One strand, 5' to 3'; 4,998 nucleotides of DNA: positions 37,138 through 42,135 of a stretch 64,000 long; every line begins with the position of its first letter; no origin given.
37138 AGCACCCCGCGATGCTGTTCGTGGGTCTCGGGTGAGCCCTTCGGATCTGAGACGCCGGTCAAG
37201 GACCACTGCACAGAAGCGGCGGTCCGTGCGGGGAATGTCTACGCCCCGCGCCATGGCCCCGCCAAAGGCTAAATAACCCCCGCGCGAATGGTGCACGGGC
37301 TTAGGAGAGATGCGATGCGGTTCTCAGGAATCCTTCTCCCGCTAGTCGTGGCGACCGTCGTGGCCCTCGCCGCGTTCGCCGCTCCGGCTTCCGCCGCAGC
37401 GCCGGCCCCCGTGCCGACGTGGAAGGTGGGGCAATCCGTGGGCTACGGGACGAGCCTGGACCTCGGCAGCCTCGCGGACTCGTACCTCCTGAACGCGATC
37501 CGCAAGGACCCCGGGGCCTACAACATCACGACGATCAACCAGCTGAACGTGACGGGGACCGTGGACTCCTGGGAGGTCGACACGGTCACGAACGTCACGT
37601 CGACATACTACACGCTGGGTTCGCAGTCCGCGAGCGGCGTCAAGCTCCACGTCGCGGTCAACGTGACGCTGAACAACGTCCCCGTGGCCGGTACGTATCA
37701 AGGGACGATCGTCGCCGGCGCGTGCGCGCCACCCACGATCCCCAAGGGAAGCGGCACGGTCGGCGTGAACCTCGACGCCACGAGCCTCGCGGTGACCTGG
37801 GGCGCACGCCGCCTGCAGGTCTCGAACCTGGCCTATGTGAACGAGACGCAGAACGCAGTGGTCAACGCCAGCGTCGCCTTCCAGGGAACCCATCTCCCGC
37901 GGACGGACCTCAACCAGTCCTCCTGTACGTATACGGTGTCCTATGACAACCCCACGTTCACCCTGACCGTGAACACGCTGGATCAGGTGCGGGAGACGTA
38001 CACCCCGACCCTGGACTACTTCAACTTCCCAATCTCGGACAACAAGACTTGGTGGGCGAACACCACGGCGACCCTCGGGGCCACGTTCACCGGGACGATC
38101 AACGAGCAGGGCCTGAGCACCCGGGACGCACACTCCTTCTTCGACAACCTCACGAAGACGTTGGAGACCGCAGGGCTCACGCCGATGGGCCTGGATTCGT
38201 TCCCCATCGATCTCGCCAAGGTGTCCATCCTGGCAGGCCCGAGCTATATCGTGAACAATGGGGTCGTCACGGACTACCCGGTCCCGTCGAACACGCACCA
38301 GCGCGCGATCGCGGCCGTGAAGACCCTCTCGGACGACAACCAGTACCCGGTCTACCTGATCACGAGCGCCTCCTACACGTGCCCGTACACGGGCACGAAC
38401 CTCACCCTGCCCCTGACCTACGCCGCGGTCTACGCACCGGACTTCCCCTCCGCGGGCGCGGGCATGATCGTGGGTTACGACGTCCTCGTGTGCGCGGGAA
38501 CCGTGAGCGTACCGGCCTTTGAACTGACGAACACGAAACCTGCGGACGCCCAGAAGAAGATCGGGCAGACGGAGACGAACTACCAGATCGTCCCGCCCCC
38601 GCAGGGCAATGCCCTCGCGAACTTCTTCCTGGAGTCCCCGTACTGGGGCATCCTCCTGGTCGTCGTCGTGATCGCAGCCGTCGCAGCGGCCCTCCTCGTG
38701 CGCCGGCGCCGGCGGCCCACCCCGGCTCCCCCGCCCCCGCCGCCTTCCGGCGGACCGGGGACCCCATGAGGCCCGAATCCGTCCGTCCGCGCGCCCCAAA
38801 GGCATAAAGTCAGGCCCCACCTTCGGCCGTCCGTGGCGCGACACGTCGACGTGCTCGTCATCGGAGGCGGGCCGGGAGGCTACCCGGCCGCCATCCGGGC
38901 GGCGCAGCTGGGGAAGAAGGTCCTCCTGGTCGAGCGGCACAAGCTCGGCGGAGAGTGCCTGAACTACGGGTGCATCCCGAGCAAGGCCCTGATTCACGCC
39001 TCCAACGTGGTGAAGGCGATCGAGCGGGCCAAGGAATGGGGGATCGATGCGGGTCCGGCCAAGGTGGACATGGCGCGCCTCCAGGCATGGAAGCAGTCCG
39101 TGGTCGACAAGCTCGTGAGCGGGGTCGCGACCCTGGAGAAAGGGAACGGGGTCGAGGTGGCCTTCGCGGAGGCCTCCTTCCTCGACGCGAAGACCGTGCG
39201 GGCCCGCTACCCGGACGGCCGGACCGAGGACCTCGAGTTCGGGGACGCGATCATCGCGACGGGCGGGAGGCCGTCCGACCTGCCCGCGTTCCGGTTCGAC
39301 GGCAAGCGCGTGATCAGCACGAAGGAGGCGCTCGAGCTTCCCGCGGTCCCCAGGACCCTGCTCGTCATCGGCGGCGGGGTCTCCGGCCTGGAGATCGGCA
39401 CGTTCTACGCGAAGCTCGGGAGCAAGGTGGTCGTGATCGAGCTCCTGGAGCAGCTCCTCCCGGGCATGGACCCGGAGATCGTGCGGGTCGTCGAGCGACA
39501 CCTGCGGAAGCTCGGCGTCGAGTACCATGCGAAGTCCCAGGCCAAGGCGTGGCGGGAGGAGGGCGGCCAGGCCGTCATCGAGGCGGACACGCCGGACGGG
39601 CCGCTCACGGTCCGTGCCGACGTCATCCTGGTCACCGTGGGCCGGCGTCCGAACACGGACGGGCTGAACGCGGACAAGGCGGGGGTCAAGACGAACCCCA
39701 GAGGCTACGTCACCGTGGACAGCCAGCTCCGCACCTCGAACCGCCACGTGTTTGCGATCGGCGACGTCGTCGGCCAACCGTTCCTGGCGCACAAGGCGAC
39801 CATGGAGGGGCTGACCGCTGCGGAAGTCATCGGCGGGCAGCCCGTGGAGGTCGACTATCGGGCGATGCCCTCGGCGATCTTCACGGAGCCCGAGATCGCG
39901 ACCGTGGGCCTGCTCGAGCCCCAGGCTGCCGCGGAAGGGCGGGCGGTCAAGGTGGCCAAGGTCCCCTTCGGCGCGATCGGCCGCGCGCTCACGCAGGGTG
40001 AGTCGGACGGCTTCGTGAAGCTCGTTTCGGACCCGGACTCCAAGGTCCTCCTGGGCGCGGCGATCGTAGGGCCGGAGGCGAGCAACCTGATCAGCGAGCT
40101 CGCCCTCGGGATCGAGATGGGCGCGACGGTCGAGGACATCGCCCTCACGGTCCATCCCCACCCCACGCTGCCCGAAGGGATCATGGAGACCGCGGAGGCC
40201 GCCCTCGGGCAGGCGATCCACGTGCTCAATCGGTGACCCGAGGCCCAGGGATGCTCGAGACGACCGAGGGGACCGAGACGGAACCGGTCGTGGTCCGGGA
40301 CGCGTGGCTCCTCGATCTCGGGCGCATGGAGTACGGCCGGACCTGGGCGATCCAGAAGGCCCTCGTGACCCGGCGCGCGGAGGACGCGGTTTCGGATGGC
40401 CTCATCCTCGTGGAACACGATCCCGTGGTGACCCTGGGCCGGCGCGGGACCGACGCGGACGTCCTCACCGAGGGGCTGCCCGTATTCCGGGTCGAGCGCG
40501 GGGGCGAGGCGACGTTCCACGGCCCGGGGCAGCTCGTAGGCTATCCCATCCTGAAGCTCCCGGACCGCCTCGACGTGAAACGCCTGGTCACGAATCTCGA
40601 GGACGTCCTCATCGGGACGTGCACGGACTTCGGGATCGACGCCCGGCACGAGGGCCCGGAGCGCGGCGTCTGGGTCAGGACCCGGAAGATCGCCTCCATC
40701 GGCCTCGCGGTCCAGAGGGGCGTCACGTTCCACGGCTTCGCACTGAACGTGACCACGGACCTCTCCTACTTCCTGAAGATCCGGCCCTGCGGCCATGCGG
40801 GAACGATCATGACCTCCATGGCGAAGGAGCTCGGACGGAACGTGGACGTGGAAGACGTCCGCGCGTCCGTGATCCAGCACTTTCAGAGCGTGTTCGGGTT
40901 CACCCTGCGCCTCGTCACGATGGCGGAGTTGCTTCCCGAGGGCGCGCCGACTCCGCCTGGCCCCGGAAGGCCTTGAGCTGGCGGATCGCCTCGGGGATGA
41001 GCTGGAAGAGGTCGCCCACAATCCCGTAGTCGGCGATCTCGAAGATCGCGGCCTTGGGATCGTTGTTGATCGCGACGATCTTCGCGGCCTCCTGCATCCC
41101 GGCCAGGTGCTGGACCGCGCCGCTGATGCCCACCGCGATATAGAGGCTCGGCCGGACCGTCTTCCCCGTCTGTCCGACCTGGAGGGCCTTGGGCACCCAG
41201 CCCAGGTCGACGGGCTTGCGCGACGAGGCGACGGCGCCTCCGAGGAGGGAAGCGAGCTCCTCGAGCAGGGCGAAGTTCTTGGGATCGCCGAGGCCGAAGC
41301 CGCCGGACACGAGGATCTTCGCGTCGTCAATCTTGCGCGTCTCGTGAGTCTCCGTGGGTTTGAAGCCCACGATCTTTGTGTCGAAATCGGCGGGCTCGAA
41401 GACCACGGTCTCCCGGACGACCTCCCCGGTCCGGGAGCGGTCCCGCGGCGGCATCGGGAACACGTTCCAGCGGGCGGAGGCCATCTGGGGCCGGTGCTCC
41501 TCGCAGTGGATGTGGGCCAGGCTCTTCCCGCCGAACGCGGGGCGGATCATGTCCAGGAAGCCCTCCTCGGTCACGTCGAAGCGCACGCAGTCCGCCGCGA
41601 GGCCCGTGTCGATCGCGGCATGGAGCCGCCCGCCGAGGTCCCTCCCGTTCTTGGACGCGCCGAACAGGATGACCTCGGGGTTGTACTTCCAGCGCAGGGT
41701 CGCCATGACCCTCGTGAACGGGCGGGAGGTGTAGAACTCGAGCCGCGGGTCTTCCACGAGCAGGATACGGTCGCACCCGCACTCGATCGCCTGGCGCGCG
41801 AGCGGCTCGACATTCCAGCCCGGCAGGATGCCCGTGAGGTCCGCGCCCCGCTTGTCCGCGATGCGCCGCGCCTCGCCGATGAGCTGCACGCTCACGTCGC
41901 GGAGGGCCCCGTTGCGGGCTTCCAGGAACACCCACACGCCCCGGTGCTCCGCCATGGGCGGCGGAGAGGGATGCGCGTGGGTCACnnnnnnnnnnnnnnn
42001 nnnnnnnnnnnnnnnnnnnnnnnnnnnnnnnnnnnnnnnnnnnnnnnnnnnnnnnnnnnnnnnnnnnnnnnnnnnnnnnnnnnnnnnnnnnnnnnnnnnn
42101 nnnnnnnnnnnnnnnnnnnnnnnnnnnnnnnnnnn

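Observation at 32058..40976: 2-oxoacid dehydrogenase complex operon interrupted by a TPR gene, an antisense V4R gene and a secreted glycoprotein gene; E3 translationally coupled to LipB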

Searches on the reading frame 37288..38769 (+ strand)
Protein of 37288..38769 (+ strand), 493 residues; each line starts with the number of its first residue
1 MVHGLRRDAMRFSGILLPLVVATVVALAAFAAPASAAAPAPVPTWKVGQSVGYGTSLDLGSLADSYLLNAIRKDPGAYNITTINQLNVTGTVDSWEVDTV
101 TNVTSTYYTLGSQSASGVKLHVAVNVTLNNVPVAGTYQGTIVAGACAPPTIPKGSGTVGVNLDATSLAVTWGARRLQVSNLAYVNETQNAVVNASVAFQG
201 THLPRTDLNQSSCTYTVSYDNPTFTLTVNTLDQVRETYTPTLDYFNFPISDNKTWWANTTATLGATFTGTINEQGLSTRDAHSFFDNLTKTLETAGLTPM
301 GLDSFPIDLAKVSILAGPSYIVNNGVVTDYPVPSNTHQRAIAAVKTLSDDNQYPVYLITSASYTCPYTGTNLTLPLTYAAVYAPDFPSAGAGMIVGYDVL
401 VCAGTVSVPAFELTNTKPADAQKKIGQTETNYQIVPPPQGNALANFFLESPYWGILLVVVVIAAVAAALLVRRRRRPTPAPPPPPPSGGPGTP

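Call 3: search_protein_families(library=pfam, proteins=[window:37288-38769:+], max_evalue=0.01)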
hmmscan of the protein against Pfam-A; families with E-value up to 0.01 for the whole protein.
window:37288-38769:+ (493 aa): 0 families

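Call 24: search_protein_families(library=ncbifam, proteins=[window:37288-38769:+], max_evalue=0.001)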
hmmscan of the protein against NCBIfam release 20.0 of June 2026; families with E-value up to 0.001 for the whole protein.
window:37288-38769:+ (493 aa): 0 families

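Call 52: search_solved_structures(query=window:37315-38769:+, max_evalue=1)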
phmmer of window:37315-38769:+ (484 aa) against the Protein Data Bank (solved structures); distinct sequences matched with E-value up to 1: 0.

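Call 60: find_homologous_proteins(query=window:37315-38769:+, max_evalue=0.001)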
Query window:37315-38769:+ (484 aa): 61 proteins with E <= 0.001 among 8000 candidates.
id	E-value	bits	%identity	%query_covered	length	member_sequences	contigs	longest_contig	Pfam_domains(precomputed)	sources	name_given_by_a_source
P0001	0.0e+0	1068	100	100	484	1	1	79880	-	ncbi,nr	ncbi:MAG TPA: hypothetical protein VEY12_01185 [Thermoplasmata archaeon]|nr:hypothetical protein [Th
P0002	4.2e-197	674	66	97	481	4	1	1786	-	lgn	-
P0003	1.3e-191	656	64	96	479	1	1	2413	-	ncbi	-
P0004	5.1e-191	654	65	89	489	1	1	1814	-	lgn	-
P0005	6.3e-190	650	62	97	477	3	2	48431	-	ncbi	-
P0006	1.1e-189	649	65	92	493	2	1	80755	-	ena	-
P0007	6.0e-189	647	64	85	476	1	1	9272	-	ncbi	-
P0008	6.1e-189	647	62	90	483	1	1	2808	-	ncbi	-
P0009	7.6e-189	646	65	85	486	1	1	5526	-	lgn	-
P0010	8.6e-189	646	63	86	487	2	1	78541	-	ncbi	-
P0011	6.1e-187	640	62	92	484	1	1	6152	-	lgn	-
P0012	1.5e-184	632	63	92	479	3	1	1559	-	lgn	-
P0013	1.0e-183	630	63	90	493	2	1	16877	-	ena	-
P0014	8.5e-183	626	61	90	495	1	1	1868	-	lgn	-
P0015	2.1e-182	625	60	85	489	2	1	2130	-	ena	-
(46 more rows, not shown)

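Call 61: find_encoding_contigs(protein=P0001, flank=10000, max_places=2)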
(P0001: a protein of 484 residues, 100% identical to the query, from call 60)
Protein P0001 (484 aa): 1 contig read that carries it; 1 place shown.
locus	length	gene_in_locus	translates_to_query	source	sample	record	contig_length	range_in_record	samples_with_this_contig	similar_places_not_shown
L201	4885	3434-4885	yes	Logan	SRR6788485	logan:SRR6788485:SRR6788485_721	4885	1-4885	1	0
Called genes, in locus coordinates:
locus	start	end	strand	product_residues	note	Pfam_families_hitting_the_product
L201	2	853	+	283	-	?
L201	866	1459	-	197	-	PF02830:V4R (weak)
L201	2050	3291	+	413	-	PF00364:Biotin_lipoyl, PF25917:BSH_RND (weak), PF25984:BSH_YknX (faint), PF25997:BSH_YhbJ, PF02817:E3_binding, PF00198:2-oxoacid_dh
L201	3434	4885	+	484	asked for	?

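Call 71: predict_structure(alignment_id=A8)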
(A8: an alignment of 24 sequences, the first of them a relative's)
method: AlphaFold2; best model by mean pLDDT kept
length: 484 residues; sequences in the alignment: 24
mean_pLDDT: 78.4   pTM: 0.73
mean pLDDT of the five models: 78.4, 78.0, 76.3, 74.4, 74.3
residues with pLDDT >= 90: 191; 70-90: 190; 50-70: 14; < 50: 89
segments of 3 or more residues with pLDDT < 50: 1-27, 360-362, 427-484
pLDDT, mean of each block of 10 residues (from residue 1): 41 43 50 94 92 76 83 90 93 97 93 90 92 84 91 89 95 94 87 86 90 83 90 92 92 89 80 77 83 87 90 90 87 92 92 68 64 93 92 72 90 96 64 31 33 33 31 37 39
secondary structure, 60 per line:
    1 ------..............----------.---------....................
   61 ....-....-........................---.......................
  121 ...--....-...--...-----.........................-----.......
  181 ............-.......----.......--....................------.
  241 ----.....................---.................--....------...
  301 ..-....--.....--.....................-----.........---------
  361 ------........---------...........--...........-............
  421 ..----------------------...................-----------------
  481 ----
elements in order: H7-20 E41-49 H50-64 H66-69 E71-94 E98-123 E126-129 E131-133 E136-138 E144-168 E174-192 E194-200 E205-211 E214-233 E245-265 H269-285 E288-291 E304-307 E310-314 E317-337 E343-351 E367-374 E384-394 E397-407 H409-422 H445-463

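Call 73: fold_search(model_id=the predicted structure, library=pdb)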
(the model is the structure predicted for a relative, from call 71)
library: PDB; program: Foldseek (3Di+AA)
matches with E <= 10: 312; with E <= 0.001: 0
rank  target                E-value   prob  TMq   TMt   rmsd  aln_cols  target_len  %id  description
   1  2qom_B                8.6e-03  0.13  0.10  0.16  22.7       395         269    5  The crystal structure of the E.coli EspP autotransporter Beta-domain. (released 2007-11-13)
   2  8bo2_P                2.9e-02  0.11  0.11  0.15  21.0       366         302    8  BAM-EspP complex structure with BamA-S425C/EspP-S1299C mutations in nanodisc (released 2023-04-26)
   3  8s34_A                2.9e-02  0.06  0.08  0.07  26.1       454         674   10  Ferric-mycobactin receptor (FemA) in complex with aeruginic acid (released 2025-02-26)
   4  5fp1                  4.7e-02  0.05  0.10  0.07  27.4       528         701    9  Crystal structure of the siderophore receptor PiuA from Acinetobacter baumannii (released 2016-05-11)
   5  3slo                  4.9e-02  0.06  0.10  0.13  21.7       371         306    6  Pre-cleavage Structure of the Autotransporter EspP - N1023D mutant (released 2011-11-16)
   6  6e4v                  6.4e-02  0.11  0.14  0.11  23.8       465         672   10  The Crystal Structure of FhuE from E. coli in complex with its substrate Coprogen (released 2019-04-10)
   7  6i97_A                6.7e-02  0.57  0.25  0.17  19.9       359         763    8  Structure of the ferrioxamine B transporter FoxA from Pseudomonas aeruginosa in complex with ferrioxamine B and a C-te (released 2019-08-28)
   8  6bpn                  8.7e-02  0.21  0.18  0.14  15.2       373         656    9  The crystal structure of the Ferric-Catecholate import receptor Fiu from E. coli K12: Open form (C2221) (released 2018-11-28)
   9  6ofr                  1.1e-01  0.08  0.14  0.10  25.3       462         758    7  The crystal structure of the outer membrane transporter YddB from Escherichia coli (released 2019-10-02)
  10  5nec_B                1.1e-01  0.25  0.19  0.15  15.7       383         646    8  Crystal structure of the siderophore receptor PiuD from Pseudomonas aeruginosa (released 2018-02-07)
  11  3slj                  1.1e-01  0.06  0.10  0.14  22.6       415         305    4  Pre-cleavage Structure of the Autotransporter EspP - N1023A mutant (released 2011-11-16)
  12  8bo2_A                1.2e-01  0.04  0.11  0.08  27.7       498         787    9  BAM-EspP complex structure with BamA-S425C/EspP-S1299C mutations in nanodisc (released 2023-04-26)
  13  3slt                  1.2e-01  0.05  0.10  0.14  22.9       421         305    5  Pre-cleavage Structure of the Autotransporter EspP - N1023S Mutant (released 2011-11-16)
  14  5nec_A                1.3e-01  0.21  0.21  0.17  17.4       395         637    7  Crystal structure of the siderophore receptor PiuD from Pseudomonas aeruginosa (released 2018-02-07)
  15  3aeh_A                1.6e-01  0.06  0.11  0.15  24.3       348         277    9  Integral membrane domain of autotransporter Hbp (released 2010-07-07)
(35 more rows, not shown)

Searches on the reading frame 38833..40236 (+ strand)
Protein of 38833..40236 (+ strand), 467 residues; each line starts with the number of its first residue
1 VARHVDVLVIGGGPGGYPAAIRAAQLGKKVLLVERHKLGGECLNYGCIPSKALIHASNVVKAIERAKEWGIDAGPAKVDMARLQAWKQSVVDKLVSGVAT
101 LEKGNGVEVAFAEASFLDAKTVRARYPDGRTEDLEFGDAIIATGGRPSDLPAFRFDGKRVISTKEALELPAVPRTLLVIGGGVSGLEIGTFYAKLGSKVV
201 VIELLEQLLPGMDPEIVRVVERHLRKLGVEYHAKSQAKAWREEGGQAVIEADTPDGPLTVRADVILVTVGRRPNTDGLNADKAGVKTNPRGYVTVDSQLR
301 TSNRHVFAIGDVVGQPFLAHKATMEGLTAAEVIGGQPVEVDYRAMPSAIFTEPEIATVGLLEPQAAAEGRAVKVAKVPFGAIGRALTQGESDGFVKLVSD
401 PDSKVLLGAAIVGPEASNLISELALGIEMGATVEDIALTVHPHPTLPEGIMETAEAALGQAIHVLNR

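Call 3: search_protein_families(library=pfam, proteins=[window:38833-40236:+], max_evalue=0.01)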
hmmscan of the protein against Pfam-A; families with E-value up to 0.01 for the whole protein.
window:38833-40236:+ (467 aa): 14 families
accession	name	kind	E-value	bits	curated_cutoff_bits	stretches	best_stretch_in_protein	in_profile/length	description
PF07992.20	Pyr_redox_2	-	9.4e-71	239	26.1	1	6-326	2-291/291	Pyridine nucleotide-disulphide oxidoreductase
PF02852.28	Pyr_redox_dim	-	5.8e-35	120.3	25.3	1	345-453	1-109/110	Pyridine nucleotide-disulphide oxidoreductase, dimerisation domain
PF00070.33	Pyr_redox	-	5.4e-23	81.8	22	1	176-246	2-72/82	Pyridine nucleotide-disulphide oxidoreductase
PF01134.28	GIDA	-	1.8e-12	47.5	22.1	1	6-66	1-59/391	Glucose inhibited division protein A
PF12831.13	FAD_oxidored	-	2.5e-11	43.9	27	1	6-42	1-38/416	FAD dependent oxidoreductase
PF13738.12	Pyr_redox_3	-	9.5e-11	41.9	30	2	139-308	128-303/305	Pyridine nucleotide-disulphide oxidoreductase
PF03486.20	HI0933_like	-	7.9e-10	39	50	1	6-40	2-36/244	HI0933-like protein Rossmann domain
PF13450.12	NAD_binding_8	-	1e-08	35.8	21.9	1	9-44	1-37/68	NAD(P)-binding Rossmann-like domain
PF00890.30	FAD_binding_2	-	2.2e-08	34.2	20.4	1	6-38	1-33/414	FAD binding domain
PF01262.27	AlaDh_PNT_C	-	1.3e-06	28.4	23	0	5-35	29-59/214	Alanine dehydrogenase/PNT, C-terminal domain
PF01494.25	FAD_binding_3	-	4.4e-06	26.6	22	1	5-37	2-34/349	FAD binding domain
PF01266.30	DAO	-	1.5e-05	25.2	27.9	1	6-40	1-36/353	FAD dependent oxidoreductase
PF01946.23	Thi4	-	0.0019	17.9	26.2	0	5-40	18-55/235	Thi4 family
PF03721.20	UDPG_MGDP_dh_N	-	0.0052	16.8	27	0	177-238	4-65/187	UDP-glucose/GDP-mannose dehydrogenase family, NAD binding domain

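Call 24: search_protein_families(library=ncbifam, proteins=[window:38833-40236:+], max_evalue=0.001)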
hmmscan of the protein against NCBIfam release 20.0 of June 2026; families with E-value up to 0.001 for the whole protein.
window:38833-40236:+ (467 aa): 92 families (the best 25 are shown)
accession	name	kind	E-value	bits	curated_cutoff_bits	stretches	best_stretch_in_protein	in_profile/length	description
TIGR01350.1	lipoamide_DH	equivalog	2.9e-158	527.4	408.8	1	5-464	2-461/461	dihydrolipoyl dehydrogenase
TIGR02053.1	MerA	equivalog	7.1e-110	368.1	454.45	1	6-454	2-450/465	mercury(II) reductase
NF004991.0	PRK06370.1-3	subfamily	5.7e-95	318.8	620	1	5-456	36-486/509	FAD-containing oxidoreductase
NF004946.0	PRK06292.2-4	subfamily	9.1e-95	318.2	634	1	4-452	3-465/487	dihydrolipoyl dehydrogenase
NF003585.0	PRK05249.1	equivalog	2.4e-93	313.3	465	1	3-454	5-454/464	Si-specific NAD(P)(+) transhydrogenase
NF004943.0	PRK06292.2-1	equivalog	6.5e-91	305.4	432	1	4-455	3-453/456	dihydrolipoyl dehydrogenase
NF005883.0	PRK07845.1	equivalog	2.4e-90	303.7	479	1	6-456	4-458/466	NAD(P)H-quinone dehydrogenase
NF004992.0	PRK06370.1-4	equivalog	4.4e-90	302.3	629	1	1-450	1-448/459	FAD-containing oxidoreductase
NF004776.0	PRK06116.1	equivalog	5e-86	289.5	480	1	1-448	1-444/450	glutathione-disulfide reductase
NF004947.0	PRK06292.2-5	equivalog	1.6e-84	284.5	592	1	4-453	3-454/474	dihydrolipoyl dehydrogenase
NF010311.1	PRK13748.1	subfamily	2.9e-84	283.9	600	1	3-454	96-545/560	mercury(II) reductase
NF004945.0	PRK06292.2-3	equivalog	3e-79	267.1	494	1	5-451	4-446/457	dihydrolipoyl dehydrogenase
NF004990.0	PRK06370.1-1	equivalog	9.5e-79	265.2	842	1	1-449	1-447/459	FAD-containing oxidoreductase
NF005884.0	PRK07846.1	equivalog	1.3e-77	261.4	501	1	3-454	2-447/454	mycothione reductase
TIGR01424.1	gluta_reduc_2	equivalog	1.4e-76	257.9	606.05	1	6-449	4-441/446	glutathione-disulfide reductase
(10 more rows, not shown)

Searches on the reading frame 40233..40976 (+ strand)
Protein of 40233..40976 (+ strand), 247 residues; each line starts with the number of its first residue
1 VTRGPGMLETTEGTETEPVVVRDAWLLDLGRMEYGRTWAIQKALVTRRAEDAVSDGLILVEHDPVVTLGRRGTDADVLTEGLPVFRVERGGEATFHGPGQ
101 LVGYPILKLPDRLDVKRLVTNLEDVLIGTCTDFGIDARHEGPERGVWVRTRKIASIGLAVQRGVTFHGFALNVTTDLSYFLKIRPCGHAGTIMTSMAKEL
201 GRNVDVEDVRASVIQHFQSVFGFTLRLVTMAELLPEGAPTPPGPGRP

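Call 3: search_protein_families(library=pfam, proteins=[window:40233-40976:+], max_evalue=0.01)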
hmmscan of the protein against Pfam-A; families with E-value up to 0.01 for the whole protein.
window:40233-40976:+ (247 aa): 1 family
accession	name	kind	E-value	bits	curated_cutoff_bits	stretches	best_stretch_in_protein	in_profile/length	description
PF21948.1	LplA-B_cat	-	2.5e-45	155.3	27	1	34-218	2-200/200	Lipoyl protein ligase A/B catalytic domain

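Call 24: search_protein_families(library=ncbifam, proteins=[window:40251-40976:+], max_evalue=0.001)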
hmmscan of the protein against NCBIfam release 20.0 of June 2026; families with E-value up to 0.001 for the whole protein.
window:40251-40976:+ (241 aa): 6 families
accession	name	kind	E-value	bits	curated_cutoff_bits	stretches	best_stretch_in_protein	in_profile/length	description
NF010925.0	PRK14345.1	equivalog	5.8e-62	209.4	155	1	22-216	18-218/236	lipoyl(octanoyl) transferase LipB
TIGR00214.1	lipB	equivalog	4.1e-50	169.9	83.55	1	40-216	4-187/187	lipoyl(octanoyl) transferase LipB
NF010922.0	PRK14342.1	equivalog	6.2e-50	169.5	235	1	20-218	8-206/215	lipoyl(octanoyl) transferase LipB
NF010921.0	PRK14341.1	equivalog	5.1e-45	153.7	230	1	18-217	17-225/230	lipoyl(octanoyl) transferase LipB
NF010923.0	PRK14343.1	equivalog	6.9e-42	143.6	298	1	14-214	11-217/237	lipoyl(octanoyl) transferase LipB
NF006206.0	PRK08330.1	equivalog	4.7e-06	26.1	311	1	120-216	88-176/243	biotin--protein ligase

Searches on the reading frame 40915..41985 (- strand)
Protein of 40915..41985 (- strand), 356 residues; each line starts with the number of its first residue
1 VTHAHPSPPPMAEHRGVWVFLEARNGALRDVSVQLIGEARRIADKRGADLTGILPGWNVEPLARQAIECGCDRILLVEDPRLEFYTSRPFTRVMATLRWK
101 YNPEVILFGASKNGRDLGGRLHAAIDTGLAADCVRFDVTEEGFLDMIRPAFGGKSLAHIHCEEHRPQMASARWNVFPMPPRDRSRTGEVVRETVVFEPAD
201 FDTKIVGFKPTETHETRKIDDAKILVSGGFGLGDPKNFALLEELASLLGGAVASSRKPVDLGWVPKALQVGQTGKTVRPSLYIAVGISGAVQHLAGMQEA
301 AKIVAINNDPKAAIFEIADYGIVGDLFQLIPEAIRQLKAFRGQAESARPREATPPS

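Call 84: search_protein_families(library=ncbifam, proteins=[window:40915-41985:-], max_evalue=0.00001)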
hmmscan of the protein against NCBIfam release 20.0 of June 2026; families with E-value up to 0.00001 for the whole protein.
window:40915-41985:- (356 aa): 5 families
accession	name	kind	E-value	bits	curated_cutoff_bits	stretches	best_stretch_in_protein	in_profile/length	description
NF042970.1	AcrlCoAredClosAcrA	equivalog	2.6e-88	296.5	600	2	144-339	160-359/360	acryloyl-CoA reductase electron transfer subunit beta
NF038209.1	mft_etfA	equivalog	1.2e-36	126.6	240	1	103-337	71-302/303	mycofactocin-associated electron transfer flavoprotein alpha subunit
NF051845.1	EtFlavAlphaProt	equivalog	1.1e-31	110.3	600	1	17-341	93-403/406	electron transfer flavoprotein subunit alpha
NF008884.0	PRK11916.1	equivalog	1.5e-26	93.5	528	1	69-338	47-311/312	electron transfer flavoprotein subunit alpha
NF002889.0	PRK03363.1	equivalog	9.5e-26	90.8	549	1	89-333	66-307/313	electron transfer flavoprotein subunit alpha/FixB family protein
